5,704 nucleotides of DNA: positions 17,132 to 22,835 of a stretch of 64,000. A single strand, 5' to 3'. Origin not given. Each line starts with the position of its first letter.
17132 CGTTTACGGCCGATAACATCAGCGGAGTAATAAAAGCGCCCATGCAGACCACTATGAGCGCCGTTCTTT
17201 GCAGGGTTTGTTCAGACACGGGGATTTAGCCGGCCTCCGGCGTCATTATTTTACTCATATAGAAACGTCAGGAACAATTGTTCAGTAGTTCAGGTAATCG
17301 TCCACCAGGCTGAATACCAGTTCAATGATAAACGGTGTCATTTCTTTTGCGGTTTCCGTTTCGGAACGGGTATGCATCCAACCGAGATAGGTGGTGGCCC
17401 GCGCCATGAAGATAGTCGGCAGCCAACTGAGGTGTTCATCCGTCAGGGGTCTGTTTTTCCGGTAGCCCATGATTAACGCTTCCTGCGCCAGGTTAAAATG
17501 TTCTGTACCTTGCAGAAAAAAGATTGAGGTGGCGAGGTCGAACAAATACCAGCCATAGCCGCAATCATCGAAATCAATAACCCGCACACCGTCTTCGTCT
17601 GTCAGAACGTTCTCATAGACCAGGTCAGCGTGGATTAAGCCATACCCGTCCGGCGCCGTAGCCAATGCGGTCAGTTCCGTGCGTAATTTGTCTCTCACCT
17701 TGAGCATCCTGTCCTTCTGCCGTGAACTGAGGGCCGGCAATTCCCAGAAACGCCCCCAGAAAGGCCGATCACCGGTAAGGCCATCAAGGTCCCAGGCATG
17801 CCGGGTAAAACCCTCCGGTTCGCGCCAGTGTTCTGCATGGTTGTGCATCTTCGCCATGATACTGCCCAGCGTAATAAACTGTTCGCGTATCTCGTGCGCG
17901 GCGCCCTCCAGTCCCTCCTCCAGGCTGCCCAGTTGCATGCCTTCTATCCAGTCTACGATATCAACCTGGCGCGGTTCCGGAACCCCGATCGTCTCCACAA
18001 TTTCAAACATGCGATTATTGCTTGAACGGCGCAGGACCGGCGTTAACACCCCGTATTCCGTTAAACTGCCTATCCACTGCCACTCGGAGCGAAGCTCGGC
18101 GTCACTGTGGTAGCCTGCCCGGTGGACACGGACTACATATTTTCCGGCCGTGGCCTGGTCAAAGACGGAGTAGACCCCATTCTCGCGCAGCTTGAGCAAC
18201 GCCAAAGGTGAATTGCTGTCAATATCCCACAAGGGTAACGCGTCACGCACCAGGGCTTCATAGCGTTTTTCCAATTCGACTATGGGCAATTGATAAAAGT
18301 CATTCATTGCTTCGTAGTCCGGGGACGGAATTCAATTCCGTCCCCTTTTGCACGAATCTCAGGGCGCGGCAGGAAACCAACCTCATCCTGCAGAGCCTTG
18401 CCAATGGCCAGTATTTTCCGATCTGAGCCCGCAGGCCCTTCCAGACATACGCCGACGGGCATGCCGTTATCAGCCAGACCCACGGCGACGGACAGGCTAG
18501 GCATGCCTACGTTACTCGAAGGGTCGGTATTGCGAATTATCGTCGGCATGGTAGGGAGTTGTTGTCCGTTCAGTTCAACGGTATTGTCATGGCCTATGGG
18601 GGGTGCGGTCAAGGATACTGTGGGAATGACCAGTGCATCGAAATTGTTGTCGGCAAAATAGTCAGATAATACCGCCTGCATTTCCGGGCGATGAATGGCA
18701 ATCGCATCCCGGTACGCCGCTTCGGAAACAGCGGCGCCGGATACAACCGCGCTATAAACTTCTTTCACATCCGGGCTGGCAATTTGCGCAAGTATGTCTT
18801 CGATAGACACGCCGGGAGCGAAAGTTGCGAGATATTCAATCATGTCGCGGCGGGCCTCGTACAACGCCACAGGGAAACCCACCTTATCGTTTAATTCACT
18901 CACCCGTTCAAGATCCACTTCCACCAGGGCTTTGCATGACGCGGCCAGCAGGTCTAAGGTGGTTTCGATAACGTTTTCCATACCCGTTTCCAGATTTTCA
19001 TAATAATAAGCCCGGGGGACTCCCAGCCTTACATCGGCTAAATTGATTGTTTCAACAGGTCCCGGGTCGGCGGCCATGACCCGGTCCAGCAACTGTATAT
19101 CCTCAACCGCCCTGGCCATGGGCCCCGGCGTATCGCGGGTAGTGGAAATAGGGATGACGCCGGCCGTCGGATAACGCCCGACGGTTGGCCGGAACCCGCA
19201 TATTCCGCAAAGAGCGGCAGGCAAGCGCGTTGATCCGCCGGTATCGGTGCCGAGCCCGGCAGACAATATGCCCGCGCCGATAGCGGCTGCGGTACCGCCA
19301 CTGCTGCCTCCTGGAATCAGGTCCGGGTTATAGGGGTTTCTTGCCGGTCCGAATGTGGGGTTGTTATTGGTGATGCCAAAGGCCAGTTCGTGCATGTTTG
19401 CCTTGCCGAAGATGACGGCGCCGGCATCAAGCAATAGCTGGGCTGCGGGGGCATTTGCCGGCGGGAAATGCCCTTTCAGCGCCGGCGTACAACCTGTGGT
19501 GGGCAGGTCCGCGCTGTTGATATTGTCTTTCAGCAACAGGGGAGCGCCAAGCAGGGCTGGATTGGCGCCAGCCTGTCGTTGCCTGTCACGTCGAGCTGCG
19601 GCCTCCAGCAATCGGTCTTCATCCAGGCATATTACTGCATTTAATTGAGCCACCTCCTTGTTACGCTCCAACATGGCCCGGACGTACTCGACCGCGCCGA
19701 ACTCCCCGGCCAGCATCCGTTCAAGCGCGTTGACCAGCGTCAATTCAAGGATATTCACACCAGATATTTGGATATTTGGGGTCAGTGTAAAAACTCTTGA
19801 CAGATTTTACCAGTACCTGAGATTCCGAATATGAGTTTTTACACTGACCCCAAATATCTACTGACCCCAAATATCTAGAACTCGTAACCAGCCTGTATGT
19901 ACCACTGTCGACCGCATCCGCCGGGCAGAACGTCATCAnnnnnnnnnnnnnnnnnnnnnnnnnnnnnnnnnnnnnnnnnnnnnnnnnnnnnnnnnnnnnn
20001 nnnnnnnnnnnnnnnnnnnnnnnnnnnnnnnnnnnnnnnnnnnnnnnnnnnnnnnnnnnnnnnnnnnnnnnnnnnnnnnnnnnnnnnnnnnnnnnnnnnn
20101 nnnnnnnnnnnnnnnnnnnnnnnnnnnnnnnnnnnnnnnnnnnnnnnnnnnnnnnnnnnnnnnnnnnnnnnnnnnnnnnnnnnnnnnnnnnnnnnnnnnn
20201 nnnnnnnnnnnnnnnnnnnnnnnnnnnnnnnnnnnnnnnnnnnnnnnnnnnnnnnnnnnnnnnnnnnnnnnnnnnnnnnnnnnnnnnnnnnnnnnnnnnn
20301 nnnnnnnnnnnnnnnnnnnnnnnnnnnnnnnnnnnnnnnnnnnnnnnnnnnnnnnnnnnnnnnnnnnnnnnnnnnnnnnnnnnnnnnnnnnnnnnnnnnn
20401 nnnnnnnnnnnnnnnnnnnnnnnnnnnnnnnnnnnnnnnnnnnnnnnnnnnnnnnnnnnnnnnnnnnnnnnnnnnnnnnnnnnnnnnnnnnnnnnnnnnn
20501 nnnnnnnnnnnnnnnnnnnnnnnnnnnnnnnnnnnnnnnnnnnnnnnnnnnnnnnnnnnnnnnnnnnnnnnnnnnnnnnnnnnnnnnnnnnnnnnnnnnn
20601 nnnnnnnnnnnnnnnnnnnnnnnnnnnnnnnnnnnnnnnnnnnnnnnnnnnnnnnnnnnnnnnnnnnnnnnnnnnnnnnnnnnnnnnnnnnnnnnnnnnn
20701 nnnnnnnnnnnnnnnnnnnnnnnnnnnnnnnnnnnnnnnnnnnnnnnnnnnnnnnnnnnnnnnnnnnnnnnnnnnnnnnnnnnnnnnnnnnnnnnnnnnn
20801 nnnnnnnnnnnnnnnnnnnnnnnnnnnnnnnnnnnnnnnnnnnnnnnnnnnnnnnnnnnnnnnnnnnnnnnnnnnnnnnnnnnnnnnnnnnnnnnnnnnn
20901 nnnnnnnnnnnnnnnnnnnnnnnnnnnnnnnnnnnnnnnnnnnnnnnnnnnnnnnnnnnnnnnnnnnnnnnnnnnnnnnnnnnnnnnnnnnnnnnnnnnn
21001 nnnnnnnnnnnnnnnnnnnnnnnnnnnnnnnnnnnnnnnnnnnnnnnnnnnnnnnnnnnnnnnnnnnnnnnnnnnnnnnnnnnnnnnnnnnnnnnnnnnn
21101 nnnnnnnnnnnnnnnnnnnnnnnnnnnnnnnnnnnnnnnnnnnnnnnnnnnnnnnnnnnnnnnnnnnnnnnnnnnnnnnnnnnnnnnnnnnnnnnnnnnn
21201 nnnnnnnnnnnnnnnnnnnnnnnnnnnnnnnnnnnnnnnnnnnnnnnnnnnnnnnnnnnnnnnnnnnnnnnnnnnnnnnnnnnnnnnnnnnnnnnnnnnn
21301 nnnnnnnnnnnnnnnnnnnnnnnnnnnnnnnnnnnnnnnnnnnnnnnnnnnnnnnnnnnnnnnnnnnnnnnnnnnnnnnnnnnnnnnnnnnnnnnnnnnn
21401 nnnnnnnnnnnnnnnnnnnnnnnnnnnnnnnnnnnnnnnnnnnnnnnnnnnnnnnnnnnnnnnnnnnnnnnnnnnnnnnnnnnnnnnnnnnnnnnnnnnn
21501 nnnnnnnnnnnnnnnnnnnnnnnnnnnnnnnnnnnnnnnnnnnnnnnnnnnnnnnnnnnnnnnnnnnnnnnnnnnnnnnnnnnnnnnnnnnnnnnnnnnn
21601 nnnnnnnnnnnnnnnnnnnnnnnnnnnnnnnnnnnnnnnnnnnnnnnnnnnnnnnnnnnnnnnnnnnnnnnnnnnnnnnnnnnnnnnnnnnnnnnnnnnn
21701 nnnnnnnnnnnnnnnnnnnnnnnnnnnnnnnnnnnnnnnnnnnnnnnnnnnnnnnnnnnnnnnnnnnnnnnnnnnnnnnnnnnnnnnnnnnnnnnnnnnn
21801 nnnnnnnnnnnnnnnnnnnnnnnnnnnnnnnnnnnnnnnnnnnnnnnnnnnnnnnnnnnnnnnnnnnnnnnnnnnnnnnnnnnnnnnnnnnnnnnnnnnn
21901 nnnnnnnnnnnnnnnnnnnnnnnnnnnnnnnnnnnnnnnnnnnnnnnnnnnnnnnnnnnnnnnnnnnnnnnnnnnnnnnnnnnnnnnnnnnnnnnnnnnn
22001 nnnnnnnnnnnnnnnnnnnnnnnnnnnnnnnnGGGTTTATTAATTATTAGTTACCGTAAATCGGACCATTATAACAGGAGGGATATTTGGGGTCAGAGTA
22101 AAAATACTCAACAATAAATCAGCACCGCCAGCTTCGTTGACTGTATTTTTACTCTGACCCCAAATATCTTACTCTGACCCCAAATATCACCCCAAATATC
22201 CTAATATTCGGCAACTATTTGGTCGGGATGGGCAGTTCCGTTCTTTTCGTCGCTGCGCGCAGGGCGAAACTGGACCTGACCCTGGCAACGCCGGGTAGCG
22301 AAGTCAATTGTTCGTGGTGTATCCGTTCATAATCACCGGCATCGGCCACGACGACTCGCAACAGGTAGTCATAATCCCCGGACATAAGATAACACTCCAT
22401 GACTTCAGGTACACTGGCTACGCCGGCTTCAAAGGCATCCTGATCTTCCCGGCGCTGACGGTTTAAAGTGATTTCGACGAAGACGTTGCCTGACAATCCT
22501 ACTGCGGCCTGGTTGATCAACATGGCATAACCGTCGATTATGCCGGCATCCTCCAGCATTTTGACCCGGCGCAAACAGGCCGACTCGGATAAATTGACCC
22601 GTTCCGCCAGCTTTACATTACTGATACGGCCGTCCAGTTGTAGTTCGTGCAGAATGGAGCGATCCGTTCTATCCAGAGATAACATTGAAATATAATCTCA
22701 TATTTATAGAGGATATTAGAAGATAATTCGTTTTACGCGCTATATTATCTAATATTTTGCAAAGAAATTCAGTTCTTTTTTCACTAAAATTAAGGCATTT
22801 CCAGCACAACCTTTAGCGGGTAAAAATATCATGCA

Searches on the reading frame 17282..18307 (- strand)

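Call 43: search_protein_families(library=pfam, proteins=[window:17282-18307:-], max_evalue=0.00001)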
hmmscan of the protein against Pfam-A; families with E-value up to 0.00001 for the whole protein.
window:17282-18307:- (341 aa): 1 family
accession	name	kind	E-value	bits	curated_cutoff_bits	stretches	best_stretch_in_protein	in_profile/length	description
PF01636.29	APH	-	9.7e-20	71.8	23.2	1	48-271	14-221/239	Phosphotransferase enzyme family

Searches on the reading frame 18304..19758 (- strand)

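Call 43: search_protein_families(library=pfam, proteins=[window:18304-19758:-], max_evalue=0.00001)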
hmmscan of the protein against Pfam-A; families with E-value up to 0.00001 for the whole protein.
window:18304-19758:- (484 aa): 1 family
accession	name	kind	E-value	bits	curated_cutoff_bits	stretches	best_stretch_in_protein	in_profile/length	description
PF01425.27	Amidase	-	1.1e-95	321.8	27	1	24-450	1-445/445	Amidase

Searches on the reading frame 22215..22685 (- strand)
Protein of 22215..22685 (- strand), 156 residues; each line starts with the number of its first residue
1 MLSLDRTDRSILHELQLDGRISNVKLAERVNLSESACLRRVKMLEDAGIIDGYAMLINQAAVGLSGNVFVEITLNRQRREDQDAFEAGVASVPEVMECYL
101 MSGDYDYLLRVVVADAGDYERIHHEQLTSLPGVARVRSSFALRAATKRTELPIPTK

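Call 32: search_protein_families(library=pfam, proteins=[window:22215-22685:-], max_evalue=0.00001)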
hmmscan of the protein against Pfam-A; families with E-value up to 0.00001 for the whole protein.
window:22215-22685:- (156 aa): 3 families
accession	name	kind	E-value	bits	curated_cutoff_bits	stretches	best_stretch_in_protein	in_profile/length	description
PF01037.27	AsnC_trans_reg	-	9.7e-25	86.7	25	1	70-143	1-72/73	Lrp/AsnC ligand binding domain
PF13412.12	HTH_24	-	6.7e-19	67.6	21.9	1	4-50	1-47/48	Winged helix-turn-helix DNA-binding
PF13404.12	HTH_AsnC-type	-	3.4e-17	62.4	27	1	4-45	1-42/42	AsnC-type helix-turn-helix domain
